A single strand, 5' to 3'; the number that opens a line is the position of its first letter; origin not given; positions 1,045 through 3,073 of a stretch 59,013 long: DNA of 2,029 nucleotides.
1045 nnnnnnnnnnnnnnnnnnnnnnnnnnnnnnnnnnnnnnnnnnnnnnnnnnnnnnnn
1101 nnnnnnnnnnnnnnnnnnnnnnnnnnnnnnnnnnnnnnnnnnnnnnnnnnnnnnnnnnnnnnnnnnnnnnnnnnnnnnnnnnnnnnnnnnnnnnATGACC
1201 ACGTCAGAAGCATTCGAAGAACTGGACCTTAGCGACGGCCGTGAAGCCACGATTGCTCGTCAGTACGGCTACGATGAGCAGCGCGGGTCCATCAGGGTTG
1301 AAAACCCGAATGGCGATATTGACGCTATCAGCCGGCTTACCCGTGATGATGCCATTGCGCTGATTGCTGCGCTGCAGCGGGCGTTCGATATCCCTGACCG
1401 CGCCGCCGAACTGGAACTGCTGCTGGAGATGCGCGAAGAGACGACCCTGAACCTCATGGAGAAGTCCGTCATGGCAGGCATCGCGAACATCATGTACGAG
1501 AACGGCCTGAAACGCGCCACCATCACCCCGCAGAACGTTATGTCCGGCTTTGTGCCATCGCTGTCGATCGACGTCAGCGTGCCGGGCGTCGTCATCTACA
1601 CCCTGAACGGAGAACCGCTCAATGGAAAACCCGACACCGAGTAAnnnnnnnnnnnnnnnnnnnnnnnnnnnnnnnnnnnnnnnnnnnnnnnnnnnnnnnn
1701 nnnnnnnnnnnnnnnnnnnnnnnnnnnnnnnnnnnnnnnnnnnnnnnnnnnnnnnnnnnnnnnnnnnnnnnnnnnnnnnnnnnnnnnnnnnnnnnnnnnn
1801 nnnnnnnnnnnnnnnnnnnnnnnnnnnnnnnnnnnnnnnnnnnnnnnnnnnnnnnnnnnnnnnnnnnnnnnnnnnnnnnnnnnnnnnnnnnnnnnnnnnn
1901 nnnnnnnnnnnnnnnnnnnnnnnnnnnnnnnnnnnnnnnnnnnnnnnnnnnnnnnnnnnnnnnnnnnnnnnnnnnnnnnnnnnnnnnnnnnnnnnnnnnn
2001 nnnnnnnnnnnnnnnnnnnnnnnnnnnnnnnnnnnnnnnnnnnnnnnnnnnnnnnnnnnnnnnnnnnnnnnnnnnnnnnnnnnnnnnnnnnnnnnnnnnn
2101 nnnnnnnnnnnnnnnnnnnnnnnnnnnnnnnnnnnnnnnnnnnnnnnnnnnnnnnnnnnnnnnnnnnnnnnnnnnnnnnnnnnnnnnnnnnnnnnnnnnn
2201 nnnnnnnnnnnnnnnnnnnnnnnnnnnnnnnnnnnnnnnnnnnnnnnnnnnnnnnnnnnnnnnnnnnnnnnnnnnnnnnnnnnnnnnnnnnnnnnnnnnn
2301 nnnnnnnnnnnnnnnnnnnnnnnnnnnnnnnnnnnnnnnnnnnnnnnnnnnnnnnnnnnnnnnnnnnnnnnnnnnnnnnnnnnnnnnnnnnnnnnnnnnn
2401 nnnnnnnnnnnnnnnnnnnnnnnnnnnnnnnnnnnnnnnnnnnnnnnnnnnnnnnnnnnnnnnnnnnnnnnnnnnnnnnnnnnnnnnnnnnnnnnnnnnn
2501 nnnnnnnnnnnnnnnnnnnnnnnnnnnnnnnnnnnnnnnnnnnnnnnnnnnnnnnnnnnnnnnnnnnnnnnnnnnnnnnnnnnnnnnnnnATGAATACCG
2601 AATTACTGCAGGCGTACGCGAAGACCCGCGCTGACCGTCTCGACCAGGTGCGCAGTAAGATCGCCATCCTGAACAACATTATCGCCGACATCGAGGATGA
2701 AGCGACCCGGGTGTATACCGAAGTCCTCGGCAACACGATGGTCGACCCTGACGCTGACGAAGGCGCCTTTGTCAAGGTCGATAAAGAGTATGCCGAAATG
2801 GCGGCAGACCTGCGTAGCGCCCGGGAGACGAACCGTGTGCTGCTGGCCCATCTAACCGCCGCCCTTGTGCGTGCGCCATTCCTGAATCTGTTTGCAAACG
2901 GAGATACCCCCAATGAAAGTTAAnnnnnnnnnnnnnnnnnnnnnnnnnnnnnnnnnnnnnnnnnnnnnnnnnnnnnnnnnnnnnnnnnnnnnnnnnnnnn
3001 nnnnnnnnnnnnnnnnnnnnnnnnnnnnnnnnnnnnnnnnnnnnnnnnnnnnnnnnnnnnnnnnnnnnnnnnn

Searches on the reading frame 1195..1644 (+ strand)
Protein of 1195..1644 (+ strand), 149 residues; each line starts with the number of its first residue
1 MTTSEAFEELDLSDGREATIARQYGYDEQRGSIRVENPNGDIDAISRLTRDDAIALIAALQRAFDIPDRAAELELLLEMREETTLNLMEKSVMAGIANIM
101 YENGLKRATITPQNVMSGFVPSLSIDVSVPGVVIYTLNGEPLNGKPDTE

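Call 74: search_protein_families(library=pfam, max_evalue=0.05, proteins=[window:1195-1644:+])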
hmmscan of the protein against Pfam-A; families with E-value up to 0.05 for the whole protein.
window:1195-1644:+ (149 aa): 2 families
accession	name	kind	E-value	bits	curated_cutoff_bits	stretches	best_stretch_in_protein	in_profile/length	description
PF19187.6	HTH_PafC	-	0.0067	16.7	32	1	27-70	59-101/115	PafC helix-turn-helix domain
PF06831.19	H2TH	-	0.047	14.1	34.7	0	79-116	22-59/93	Formamidopyrimidine-DNA glycosylase H2TH domain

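Call 75: search_protein_families(library=ncbifam, max_evalue=0.01, proteins=[window:1195-1644:+])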
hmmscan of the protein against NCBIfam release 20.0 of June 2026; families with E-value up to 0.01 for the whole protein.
window:1195-1644:+ (149 aa): 0 families

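Call 77: search_solved_structures(query=window:1195-1644:+, max_evalue=1)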
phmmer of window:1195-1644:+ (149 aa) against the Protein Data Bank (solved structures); distinct sequences matched with E-value up to 1: 3.
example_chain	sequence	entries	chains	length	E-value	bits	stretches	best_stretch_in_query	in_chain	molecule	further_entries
6otv_A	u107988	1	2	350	0.27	14.5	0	15-61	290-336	Putative isomerase YbhH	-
8jvy_A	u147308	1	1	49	0.43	13.8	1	90-121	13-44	tkoL2_v1_turn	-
6c48_B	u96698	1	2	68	0.59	13.4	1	72-108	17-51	Protein lin-52 homolog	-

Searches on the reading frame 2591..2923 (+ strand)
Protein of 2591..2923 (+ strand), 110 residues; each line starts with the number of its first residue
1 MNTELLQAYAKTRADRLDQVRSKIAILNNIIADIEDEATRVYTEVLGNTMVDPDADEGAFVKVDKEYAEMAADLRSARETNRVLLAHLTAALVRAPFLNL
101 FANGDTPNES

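Call 74: search_protein_families(library=pfam, max_evalue=0.05, proteins=[window:2591-2923:+])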
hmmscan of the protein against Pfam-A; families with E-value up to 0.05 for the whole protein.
window:2591-2923:+ (110 aa): 1 family
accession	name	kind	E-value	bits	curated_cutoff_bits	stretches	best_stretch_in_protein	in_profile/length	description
PF07309.16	FlaF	-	0.04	14.4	23.6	0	65-95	3-33/113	Flagellar protein FlaF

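Call 75: search_protein_families(library=ncbifam, max_evalue=0.01, proteins=[window:2591-2923:+])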
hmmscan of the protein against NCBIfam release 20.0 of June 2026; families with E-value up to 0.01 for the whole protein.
window:2591-2923:+ (110 aa): 0 families
